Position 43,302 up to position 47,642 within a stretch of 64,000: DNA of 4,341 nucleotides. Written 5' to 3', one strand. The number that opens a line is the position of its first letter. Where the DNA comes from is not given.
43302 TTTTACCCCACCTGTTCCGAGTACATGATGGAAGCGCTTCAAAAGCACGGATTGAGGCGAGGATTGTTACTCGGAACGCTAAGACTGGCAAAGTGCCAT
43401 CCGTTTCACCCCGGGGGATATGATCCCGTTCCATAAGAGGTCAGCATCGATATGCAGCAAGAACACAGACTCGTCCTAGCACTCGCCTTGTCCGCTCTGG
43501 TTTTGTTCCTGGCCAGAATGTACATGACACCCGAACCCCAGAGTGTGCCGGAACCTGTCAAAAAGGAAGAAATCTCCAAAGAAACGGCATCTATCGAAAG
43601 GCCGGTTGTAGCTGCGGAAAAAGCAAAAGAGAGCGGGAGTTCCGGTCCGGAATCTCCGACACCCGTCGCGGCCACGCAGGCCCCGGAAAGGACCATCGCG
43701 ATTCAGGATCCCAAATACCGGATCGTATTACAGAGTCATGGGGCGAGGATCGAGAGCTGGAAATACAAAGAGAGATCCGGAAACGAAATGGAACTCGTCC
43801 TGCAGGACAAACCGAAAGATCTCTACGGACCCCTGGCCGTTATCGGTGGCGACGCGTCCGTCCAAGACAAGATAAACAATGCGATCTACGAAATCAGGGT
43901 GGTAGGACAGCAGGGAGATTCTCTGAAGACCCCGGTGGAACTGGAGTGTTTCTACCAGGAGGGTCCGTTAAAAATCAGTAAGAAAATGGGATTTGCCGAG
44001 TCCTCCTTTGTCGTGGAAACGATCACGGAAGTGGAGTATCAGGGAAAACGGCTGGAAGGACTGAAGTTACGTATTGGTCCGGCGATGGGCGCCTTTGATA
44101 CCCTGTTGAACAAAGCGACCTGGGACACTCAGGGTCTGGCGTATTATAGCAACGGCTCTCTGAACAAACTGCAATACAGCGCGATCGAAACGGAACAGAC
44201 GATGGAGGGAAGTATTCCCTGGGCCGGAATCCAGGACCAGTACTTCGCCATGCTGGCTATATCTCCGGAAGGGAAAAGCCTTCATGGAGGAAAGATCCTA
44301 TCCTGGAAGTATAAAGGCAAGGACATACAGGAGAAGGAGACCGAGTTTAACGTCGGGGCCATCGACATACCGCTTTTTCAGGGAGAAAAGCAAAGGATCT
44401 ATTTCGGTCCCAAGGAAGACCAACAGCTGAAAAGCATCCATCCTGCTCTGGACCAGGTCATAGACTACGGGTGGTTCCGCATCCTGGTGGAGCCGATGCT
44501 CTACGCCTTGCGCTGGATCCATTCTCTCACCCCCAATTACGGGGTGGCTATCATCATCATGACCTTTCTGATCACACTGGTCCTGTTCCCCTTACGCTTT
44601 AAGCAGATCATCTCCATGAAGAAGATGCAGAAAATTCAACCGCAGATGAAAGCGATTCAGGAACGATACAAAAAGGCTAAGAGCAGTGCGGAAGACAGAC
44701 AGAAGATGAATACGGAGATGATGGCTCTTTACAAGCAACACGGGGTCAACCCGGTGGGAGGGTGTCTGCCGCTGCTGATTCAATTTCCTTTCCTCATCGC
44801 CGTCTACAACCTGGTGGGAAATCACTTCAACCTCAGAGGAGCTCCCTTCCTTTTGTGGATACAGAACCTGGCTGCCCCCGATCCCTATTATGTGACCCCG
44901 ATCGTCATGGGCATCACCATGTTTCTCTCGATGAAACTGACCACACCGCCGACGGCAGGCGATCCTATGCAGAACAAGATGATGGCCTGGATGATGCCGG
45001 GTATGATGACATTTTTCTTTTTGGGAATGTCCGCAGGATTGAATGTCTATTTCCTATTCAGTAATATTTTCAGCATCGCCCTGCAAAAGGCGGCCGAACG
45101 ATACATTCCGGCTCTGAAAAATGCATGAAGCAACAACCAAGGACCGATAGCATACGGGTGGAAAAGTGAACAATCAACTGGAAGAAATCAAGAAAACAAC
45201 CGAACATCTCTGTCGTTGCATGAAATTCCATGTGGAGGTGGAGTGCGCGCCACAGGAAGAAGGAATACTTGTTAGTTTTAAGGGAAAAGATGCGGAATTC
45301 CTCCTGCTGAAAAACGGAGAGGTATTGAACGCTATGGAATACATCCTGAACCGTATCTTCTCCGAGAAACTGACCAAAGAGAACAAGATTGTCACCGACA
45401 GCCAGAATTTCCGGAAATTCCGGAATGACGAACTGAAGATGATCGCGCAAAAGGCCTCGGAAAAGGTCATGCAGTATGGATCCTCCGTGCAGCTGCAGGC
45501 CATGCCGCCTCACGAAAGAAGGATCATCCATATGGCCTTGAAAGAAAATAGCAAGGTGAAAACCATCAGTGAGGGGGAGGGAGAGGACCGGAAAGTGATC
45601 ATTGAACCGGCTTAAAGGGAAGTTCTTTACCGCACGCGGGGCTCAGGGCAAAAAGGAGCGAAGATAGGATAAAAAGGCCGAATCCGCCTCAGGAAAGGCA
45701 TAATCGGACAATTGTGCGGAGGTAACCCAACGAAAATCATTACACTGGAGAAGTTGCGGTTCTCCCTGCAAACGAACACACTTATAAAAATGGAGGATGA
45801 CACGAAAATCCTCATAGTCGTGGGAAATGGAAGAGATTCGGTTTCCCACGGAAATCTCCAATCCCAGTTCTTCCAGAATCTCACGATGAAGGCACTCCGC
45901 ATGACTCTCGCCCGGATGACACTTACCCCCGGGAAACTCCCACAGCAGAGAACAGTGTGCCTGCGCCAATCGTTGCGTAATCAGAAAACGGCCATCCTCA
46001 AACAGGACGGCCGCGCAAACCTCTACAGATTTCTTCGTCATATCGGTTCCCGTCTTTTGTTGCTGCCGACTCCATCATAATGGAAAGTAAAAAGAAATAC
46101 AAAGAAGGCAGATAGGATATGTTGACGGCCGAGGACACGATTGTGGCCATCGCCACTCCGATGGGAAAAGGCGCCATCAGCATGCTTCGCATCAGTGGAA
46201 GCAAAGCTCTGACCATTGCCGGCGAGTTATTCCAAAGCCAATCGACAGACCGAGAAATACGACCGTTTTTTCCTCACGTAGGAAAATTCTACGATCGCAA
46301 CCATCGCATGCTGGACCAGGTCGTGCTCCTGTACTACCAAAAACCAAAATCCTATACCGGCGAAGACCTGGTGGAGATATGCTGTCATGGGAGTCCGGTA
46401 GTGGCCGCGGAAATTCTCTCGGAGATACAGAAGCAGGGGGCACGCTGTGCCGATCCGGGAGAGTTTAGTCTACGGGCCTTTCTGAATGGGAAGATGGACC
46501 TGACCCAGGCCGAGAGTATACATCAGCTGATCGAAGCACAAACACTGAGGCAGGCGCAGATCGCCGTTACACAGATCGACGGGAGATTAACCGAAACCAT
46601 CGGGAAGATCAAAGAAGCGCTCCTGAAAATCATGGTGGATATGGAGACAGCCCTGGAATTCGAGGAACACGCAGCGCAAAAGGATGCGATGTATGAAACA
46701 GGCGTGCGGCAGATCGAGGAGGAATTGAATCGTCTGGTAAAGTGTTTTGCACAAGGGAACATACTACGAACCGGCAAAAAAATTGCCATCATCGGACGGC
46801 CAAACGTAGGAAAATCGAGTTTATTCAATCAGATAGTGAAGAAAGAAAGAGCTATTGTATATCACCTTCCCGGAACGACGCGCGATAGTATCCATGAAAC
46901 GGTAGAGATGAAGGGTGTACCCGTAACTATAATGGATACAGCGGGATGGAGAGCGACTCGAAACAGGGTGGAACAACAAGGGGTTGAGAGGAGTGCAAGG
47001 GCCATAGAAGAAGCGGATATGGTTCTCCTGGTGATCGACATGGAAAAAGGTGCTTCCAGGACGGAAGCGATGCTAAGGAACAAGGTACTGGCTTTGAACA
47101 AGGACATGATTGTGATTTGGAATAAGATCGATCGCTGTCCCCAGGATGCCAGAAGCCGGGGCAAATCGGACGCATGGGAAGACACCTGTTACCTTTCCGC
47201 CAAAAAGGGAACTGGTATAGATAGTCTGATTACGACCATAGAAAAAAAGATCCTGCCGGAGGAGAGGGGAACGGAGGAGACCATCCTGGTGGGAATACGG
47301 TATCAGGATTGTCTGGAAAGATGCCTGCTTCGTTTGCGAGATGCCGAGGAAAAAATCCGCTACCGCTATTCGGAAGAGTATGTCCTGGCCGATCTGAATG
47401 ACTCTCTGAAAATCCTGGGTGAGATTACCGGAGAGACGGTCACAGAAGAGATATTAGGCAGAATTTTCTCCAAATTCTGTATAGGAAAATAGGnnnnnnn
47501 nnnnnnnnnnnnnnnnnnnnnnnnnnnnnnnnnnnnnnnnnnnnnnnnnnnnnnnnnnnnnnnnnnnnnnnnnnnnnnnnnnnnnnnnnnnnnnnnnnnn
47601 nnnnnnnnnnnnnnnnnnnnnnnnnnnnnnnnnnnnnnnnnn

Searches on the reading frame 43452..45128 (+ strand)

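Call 69: search_protein_families(library=pfam, proteins=[window:43452-45128:+], max_evalue=0.00001)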
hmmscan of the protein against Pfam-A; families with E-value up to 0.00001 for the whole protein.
window:43452-45128:+ (558 aa): 2 families
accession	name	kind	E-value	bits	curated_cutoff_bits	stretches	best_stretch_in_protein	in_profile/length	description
PF02096.25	60KD_IMP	-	2.8e-57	193.7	35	1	363-546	1-159/163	60Kd inner membrane protein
PF14849.12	YidC_periplas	-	1.7e-21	77.8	24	1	82-351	2-282/283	YidC periplasmic domain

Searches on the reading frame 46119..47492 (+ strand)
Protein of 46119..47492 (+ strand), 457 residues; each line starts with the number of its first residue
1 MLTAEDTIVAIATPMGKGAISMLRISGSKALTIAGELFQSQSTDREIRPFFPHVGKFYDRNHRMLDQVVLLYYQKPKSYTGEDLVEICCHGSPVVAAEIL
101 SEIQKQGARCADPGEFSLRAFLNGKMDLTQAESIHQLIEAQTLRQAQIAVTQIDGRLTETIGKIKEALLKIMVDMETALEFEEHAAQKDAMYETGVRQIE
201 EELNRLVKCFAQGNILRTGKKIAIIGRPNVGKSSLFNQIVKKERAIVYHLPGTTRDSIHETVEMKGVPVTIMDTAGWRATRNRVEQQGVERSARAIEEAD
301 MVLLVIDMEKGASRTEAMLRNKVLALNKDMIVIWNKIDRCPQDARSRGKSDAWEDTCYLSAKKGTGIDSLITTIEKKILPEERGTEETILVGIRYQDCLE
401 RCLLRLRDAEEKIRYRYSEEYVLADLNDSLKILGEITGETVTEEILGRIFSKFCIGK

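Call 69: search_protein_families(library=pfam, proteins=[window:46119-47492:+], max_evalue=0.00001)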
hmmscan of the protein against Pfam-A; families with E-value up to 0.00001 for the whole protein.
window:46119-47492:+ (457 aa): 6 families
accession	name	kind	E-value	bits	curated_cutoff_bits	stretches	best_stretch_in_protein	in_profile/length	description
PF12631.12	MnmE_helical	-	1.8e-45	156.1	40.1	1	128-454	1-211/211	MnmE helical domain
PF10396.14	TrmE_N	-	8.2e-40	136.1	29.8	1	7-125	1-117/117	GTP-binding protein TrmE N-terminus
PF01926.29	MMR_HSR1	-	1.8e-27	96.1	21.9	1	221-336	1-113/113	50S ribosome-binding GTPase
PF02421.24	FeoB_N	-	7.2e-14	52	27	1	221-342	2-120/156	Ferrous iron transport protein B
PF00009.33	GTP_EFTU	-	1.3e-08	35.1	26.5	1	252-374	54-182/188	Elongation factor Tu GTP binding domain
PF00350.29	Dynamin_N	-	5.3e-06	27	27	0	266-336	100-167/168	Dynamin family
